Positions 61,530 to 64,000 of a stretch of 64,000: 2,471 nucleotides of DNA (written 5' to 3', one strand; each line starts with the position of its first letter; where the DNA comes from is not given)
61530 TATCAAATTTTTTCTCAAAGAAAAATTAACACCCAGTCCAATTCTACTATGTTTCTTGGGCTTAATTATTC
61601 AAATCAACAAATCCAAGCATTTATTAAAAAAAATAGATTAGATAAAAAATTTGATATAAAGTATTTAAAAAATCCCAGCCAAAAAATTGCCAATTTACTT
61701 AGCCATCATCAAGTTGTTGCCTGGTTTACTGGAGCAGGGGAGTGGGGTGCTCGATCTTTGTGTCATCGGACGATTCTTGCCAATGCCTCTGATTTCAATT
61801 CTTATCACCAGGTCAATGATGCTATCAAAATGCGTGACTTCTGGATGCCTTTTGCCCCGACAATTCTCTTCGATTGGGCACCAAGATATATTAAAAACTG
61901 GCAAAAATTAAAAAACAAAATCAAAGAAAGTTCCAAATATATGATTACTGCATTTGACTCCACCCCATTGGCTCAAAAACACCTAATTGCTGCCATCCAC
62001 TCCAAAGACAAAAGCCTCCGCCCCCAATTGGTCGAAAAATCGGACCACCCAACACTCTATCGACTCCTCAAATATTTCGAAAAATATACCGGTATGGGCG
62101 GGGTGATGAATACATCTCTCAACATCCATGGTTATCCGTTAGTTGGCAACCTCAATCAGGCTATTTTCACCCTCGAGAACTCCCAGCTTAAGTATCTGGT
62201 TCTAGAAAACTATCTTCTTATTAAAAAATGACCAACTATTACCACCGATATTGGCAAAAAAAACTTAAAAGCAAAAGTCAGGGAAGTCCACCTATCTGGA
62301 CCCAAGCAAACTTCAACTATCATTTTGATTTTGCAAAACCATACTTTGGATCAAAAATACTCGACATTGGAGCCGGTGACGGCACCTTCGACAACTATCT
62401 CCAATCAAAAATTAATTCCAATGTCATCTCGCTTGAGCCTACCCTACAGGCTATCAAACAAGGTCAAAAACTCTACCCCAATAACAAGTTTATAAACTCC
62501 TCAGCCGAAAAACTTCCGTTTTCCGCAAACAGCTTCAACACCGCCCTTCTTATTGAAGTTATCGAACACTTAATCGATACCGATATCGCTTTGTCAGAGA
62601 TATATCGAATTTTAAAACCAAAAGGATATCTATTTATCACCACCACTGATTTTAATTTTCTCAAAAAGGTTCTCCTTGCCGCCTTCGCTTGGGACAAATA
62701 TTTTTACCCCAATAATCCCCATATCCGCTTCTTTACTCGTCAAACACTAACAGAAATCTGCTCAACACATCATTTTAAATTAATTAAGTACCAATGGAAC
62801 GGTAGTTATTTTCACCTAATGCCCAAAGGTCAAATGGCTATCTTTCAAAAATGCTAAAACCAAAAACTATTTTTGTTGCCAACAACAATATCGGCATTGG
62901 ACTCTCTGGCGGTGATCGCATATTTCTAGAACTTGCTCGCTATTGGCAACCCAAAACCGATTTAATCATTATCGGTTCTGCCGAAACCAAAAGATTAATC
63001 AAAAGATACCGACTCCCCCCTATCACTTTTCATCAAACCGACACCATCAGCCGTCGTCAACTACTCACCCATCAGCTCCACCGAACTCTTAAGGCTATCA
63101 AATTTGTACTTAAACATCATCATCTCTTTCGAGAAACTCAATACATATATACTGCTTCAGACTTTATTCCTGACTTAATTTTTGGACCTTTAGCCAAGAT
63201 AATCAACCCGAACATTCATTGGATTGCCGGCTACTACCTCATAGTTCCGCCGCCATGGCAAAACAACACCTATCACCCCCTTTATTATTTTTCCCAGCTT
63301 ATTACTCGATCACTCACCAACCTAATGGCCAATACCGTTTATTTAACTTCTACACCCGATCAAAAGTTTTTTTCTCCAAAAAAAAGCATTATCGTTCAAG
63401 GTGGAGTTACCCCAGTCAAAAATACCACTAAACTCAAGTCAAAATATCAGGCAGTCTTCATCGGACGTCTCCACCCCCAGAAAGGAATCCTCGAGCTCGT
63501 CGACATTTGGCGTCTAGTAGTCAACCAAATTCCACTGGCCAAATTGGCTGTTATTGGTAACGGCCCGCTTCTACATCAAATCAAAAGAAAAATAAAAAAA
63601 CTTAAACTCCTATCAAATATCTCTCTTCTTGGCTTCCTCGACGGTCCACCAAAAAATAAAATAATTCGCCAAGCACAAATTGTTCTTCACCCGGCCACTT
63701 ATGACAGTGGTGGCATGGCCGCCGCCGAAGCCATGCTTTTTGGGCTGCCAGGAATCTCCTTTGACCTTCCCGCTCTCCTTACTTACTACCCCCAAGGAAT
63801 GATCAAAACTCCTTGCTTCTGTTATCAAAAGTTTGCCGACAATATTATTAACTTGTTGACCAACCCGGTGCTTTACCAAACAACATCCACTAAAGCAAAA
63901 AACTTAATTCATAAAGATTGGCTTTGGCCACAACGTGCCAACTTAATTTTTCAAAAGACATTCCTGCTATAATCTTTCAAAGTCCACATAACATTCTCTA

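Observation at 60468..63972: A sugar-decoration module of carbamoyltransferase, methyltransferase and GT4 at the distal end of the island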

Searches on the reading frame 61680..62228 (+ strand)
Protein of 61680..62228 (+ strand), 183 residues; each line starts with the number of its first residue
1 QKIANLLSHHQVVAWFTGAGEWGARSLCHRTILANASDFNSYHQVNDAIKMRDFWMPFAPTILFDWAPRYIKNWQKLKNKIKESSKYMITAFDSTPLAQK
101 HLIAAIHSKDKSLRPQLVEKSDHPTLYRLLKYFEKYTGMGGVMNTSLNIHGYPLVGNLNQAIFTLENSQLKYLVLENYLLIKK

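Call 33: search_solved_structures(query=window:61680-62228:+, max_evalue=0.001, show_alignments=5)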
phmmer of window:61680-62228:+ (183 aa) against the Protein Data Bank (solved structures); distinct sequences matched with E-value up to 0.001: 12.
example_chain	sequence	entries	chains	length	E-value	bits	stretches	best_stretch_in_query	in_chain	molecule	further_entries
7xb6_A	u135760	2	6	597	6.1e-20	75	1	2-182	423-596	Carbamoyltransferase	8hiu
9s2t_A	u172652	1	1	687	6.6e-17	65.1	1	3-180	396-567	Decarbamoylnovobiocin carbamoyltransferase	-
7vyj_A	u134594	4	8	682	1.5e-15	60.7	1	3-180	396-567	GdmN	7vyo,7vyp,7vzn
7vzq_A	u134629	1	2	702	1.6e-15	60.6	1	3-180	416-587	GdmN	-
7vx0_A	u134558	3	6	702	1.6e-15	60.6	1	3-180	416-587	GdmN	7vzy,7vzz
7vzu_A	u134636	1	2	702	1.6e-15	60.6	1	3-180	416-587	GdmN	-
3vex_A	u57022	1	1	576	2.1e-15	60.2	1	2-182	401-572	O-carbamoyltransferase TobZ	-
3ven_A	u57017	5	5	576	2.1e-15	60.2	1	2-182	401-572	O-carbamoyltransferase TobZ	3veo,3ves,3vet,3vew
3ver_A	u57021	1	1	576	2.1e-15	60.2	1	2-182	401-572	O-carbamoyltransferase TobZ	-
3vf4_A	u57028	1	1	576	5.7e-15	58.8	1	2-182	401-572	O-carbamoyltransferase TobZ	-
3vf2_A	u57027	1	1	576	5.7e-15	58.8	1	2-182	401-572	O-carbamoyltransferase TobZ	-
3vez_A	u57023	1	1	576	1.5e-14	57.4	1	2-182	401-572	O-carbamoyltransferase TobZ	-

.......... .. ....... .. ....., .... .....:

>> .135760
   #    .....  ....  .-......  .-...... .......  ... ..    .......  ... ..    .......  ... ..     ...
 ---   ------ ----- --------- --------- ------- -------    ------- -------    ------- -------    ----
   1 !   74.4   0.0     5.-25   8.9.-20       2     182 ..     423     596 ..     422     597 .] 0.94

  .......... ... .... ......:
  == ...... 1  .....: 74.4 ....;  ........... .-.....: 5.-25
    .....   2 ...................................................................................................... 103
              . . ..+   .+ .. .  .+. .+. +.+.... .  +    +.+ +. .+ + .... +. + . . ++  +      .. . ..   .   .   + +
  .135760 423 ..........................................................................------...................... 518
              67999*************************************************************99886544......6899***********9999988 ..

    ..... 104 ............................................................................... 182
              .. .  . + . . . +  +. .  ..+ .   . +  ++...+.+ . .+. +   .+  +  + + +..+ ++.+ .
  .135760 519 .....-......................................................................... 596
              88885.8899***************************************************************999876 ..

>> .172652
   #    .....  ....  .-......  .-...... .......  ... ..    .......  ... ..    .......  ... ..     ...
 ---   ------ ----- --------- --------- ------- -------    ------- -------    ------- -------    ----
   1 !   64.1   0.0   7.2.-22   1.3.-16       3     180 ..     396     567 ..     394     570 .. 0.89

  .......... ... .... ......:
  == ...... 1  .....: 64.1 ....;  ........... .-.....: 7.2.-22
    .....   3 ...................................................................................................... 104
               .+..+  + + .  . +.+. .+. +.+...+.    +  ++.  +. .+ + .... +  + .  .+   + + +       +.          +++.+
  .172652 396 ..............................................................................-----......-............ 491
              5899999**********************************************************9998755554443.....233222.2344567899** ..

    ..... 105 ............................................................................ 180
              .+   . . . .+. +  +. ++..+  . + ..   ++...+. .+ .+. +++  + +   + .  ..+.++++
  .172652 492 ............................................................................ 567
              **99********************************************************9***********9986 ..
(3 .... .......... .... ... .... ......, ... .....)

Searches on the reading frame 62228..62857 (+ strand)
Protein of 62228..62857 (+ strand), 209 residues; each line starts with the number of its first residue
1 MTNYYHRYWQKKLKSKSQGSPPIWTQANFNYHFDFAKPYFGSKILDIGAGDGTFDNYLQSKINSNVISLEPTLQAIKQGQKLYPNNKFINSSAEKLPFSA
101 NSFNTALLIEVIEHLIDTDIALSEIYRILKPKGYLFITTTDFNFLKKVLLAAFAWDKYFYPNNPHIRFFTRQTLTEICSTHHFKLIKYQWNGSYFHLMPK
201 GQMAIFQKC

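Call 3: search_protein_families(library=pfam, proteins=[window:62228-62857:+], max_evalue=0.01)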
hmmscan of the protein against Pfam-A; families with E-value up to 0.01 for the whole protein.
window:62228-62857:+ (209 aa): 8 families
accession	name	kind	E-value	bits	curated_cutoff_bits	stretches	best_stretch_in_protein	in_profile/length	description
PF08241.18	Methyltransf_11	-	2.2e-18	67.1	21.2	1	45-137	1-95/95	Methyltransferase domain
PF13489.12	Methyltransf_23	-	3.7e-18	66.2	27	1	41-186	23-162/164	Methyltransferase domain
PF13649.12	Methyltransf_25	-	6.7e-14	52.8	27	1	44-133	1-97/97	Methyltransferase domain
PF13847.12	Methyltransf_31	-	1.8e-12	47.6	27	1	41-141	4-113/145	Methyltransferase domain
PF08242.18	Methyltransf_12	-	2.4e-09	38.3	30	1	45-135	1-98/98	Methyltransferase domain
PF01209.24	Ubie_methyltran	-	1.2e-08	35.1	20.1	1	38-161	45-175/233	ubiE/COQ5 methyltransferase family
PF03141.22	Methyltransf_29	-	0.0015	17.6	23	1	43-142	120-222/506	Putative S-adenosyl-L-methionine-dependent methyltransferase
PF07021.18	MetW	-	0.0017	18.5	21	1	41-132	14-105/193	Methionine biosynthesis protein MetW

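Call 4: search_protein_families(library=ncbifam, proteins=[window:62228-62857:+], max_evalue=0.01)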
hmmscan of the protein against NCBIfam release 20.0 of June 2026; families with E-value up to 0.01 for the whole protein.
window:62228-62857:+ (209 aa): 25 families
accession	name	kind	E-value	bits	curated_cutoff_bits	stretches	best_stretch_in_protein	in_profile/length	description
NF045667.1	MTase_DVU1556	equivalog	9.3e-16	57.9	155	1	36-138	18-120/213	DVU_1556 family methyltransferase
TIGR02072.1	BioC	equivalog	1.3e-12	48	184.95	1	42-188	36-176/244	malonyl-ACP O-methyltransferase BioC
TIGR01934.1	MenG_MenH_UbiE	subfamily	1.6e-11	44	158.35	1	39-138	38-142/223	ubiquinone/menaquinone biosynthesis methyltransferase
TIGR01983.1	UbiG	equivalog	1.7e-10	40.6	102.95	1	28-185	45-202/228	bifunctional 2-polyprenyl-6-hydroxyphenol methylase/3-demethylubiquinol 3-O-methyltransferase UbiG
NF001244.0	PRK00216.1-5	equivalog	2e-10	40.4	216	1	22-138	34-154/236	bifunctional demethylmenaquinone methyltransferase/2-methoxy-6-polyprenyl-1,4-benzoquinol methylase UbiE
NF045825.1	FAmtase_mtf2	equivalog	7.7e-10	38.4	400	1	41-139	59-160/248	fatty-acid O-methyltransferase Mtf2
NF008300.0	PRK11088.1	equivalog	3.5e-09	36.6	303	1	42-173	87-215/272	23S rRNA (guanine(745)-N(1))-methyltransferase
NF001242.0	PRK00216.1-3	equivalog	5.6e-09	35.8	351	1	77-137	115-175/258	bifunctional demethylmenaquinone methyltransferase/2-methoxy-6-polyprenyl-1,4-benzoquinol methylase UbiE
NF041536.1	ArsM_DUF2284_UU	exception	6.1e-09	34.7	575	1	40-138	76-181/459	arsenite methyltransferase/DUF2284 domain selenoprotein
NF047649.1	MTase_UXPK_star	exception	1.1e-08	34.5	460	1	33-138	70-182/283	methyltransferase/UXPK-star double selenoprotein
NF045823.1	PthPhpthDimycoMt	equivalog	1.2e-08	34.4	300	1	41-138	67-167/256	phthiotriol/phenolphthiotriol dimycocerosates methyltransferase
NF001241.0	PRK00216.1-2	equivalog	6.5e-08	32.5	327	1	37-139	48-149/231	demethylmenaquinone methyltransferase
NF007610.0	PRK10258.1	equivalog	1e-07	31.5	342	1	43-163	45-164/251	malonyl-ACP O-methyltransferase BioC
NF001240.0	PRK00216.1-1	equivalog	1.5e-07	30.8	378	1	40-139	63-170/251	bifunctional demethylmenaquinone methyltransferase/2-methoxy-6-polyprenyl-1,4-benzoquinol methylase UbiE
NF041537.1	ArsM_AhpD_UU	exception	4.2e-07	29.1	510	1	41-138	77-181/345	arsenite methyltransferase/AhpD domain selenoprotein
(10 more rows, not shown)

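Call 42: search_solved_structures(query=window:62228-62854:+, max_evalue=0.001)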
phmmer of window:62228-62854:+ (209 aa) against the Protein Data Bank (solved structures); distinct sequences matched with E-value up to 0.001: 22.
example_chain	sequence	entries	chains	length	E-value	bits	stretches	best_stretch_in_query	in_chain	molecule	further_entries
2avn_A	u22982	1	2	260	9.8e-11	44.9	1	42-158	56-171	ubiquinone/menaquinone biosynthesis methyltransferase-related protein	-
5wp5_A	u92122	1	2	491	6.4e-08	35.7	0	36-142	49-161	Phosphomethylethanolamine N-methyltransferase 2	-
3l8d_A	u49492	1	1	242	1.2e-07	34.8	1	7-138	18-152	Methyltransferase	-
1vlm_A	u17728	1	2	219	3.7e-07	33.2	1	45-183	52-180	SAM-dependent methyltransferase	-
2gs9_A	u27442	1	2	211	3.9e-07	33.1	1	41-138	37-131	Hypothetical protein TT1324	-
5wp4_A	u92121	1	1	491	1.8e-06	31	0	41-138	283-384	Phosphoethanolamine N-methyltransferase 1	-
3mgg_A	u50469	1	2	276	2.1e-06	30.8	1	2-141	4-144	Methyltransferase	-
1p91_A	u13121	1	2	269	7.4e-06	29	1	42-179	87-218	Ribosomal RNA large subunit methyltransferase A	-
8zc8_A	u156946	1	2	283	9.5e-06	28.6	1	40-141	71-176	MitM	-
21zq_A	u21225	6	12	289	9.9e-06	28.6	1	40-141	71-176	MitM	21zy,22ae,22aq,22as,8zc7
5dly_A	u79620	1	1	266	1.2e-05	28.3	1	37-171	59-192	plantazolicin methyltransferase BamL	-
4kvz_A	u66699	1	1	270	1.3e-05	28.2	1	37-171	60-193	BamL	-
5dm0_A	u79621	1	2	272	1.3e-05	28.2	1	37-171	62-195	plantazolicin methyltransferase BamL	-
3cc8_A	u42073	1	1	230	3e-05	27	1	42-174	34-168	Putative methyltransferase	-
1ve3_A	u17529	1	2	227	3.5e-05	26.8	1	42-148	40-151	hypothetical protein PH0226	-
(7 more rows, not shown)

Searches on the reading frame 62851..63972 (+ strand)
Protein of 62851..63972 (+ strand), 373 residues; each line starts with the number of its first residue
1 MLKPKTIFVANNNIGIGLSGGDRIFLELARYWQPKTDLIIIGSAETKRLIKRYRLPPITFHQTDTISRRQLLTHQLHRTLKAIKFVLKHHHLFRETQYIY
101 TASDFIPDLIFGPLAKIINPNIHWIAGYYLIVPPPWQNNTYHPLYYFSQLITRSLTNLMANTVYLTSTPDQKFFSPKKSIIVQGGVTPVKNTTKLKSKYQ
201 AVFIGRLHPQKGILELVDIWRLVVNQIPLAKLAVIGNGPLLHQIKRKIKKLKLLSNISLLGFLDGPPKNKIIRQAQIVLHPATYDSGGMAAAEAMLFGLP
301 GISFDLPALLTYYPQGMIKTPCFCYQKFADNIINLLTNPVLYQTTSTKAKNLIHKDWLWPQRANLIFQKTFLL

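Call 3: search_protein_families(library=pfam, proteins=[window:62851-63972:+], max_evalue=0.01)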
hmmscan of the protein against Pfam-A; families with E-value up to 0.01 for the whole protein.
window:62851-63972:+ (373 aa): 3 families
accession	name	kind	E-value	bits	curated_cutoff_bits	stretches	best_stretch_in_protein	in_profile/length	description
PF00534.26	Glycos_transf_1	-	8.4e-22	78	26.4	1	194-351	11-171/172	Glycosyl transferases group 1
PF13692.12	Glyco_trans_1_4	-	3.5e-19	69.9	27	1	201-338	4-142/142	Glycosyl transferases group 1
PF18071.7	HMW1C_N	-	0.0052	17.1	27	0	299-358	37-93/146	HMW1C N-terminal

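Call 4: search_protein_families(library=ncbifam, proteins=[window:62851-63972:+], max_evalue=0.01)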
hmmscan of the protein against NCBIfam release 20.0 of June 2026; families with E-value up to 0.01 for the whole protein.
window:62851-63972:+ (373 aa): 20 families
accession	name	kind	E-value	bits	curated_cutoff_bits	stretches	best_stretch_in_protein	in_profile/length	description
TIGR03999.1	thiol_BshA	equivalog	7e-12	44.9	273.7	1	202-355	203-355/375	N-acetyl-alpha-D-glucosaminyl L-malate synthase BshA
NF038295.1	EPS_HpsP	equivalog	1.4e-10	40.8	550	1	198-364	207-378/388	hormogonium polysaccharide biosynthesis glycosyltransferase HpsP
NF041876.1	EPS_EpsE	equivalog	8.7e-10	38.4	400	1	196-362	212-385/389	exopolysaccharide biosynthesis GT4 family glycosyltransferase EpsE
NF047880.1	glyco_SdgA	exception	3.1e-09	35.9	800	1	188-326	303-437/488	serine-aspartate repeat adhesin O-glycosyltransferase SdgA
TIGR04157.1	glyco_rSAM_CFB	subfamily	2.6e-07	30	400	1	201-305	230-331/406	TIGR04157 family glycosyltransferase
NF049988.1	MGlcDAGSynMgs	equivalog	2e-06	27.4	400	1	190-302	204-317/398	alpha-monoglucosyldiacylglycerol synthase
NF007396.0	PRK09922.1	equivalog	1.5e-05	24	385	1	195-305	179-290/361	lipopolysaccharide 1,6-galactosyltransferase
NF047881.1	glyco_SdgB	exception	1.7e-05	23.7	800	1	194-325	317-442/496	serine-aspartate repeat adhesin O-glycosyltransferase SdgB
TIGR04047.1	MSMEG_0565_glyc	hypoth_equivalog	2.2e-05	23.7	259.85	1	196-363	191-364/373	MSMEG_0565 family glycosyltransferase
NF041879.1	EPS_EpsH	equivalog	2.2e-05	23.4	800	1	192-359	231-402/431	exopolysaccharide biosynthesis glycosyltransferase EpsH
NF041010.1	glycosy_Agl16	equivalog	2.7e-05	23.2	575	1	197-361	178-339/352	glycosylation protein Agl16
TIGR02095.1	glgA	subfamily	0.00031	19.5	328.45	1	197-300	293-394/477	glycogen/starch synthase, ADP-glucose type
TIGR02149.1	glgA_Coryne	subfamily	0.00032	20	302.4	1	196-302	202-311/391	glycogen synthase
TIGR03088.1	stp2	hypoth_equivalog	0.00064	18.9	409.05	1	194-357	190-357/374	TIGR03088 family PEP-CTERM/XrtA system glycosyltransferase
NF047684.1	TeichurnBiosyTuaC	equivalog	0.00076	18.5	550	1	197-357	218-373/391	teichuronic acid biosynthesis protein TuaC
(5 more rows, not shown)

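Call 43: search_solved_structures(query=window:62851-63969:+, max_evalue=0.001)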
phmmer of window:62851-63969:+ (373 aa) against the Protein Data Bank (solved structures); distinct sequences matched with E-value up to 0.001: 11.
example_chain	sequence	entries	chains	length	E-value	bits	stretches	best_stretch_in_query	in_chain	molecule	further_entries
4x7m_A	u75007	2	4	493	1.2e-08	37.7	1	203-355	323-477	TarM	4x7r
4x6l_A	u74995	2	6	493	1.2e-08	37.7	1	203-355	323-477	TarM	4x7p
4wac_A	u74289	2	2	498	1.2e-08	37.7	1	203-355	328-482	Glycosyl transferase, group 1 family protein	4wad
7qnt_AAA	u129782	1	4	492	3.2e-08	36.3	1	203-318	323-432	TarM(Se)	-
7qd7_AAA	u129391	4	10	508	4.1e-08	35.9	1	203-318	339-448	TarM(Se)_G117R | TarM(Se)_G117R-4RboP | TarM(Se)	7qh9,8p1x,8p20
7ec7_A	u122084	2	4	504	0.00025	23.5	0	198-307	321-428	Glycosyl transferase, group 1 family protein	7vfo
7ec1_A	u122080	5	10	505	0.00025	23.5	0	198-307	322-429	Glycosyl transferase, group 1 family protein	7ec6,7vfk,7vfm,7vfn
7ec3_A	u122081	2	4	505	0.00025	23.5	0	198-307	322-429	Glycosyl transferase, group 1 family protein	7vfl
8qoy_A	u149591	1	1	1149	0.00034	23.1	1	136-306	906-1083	TagF-like capsule polymerase Cps3D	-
2jjm_A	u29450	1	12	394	0.00064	22.1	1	199-356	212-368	GLYCOSYL TRANSFERASE, GROUP 1 FAMILY PROTEIN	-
3mbo_A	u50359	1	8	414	0.00073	21.9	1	200-356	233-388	Glycosyltransferase, group 1 family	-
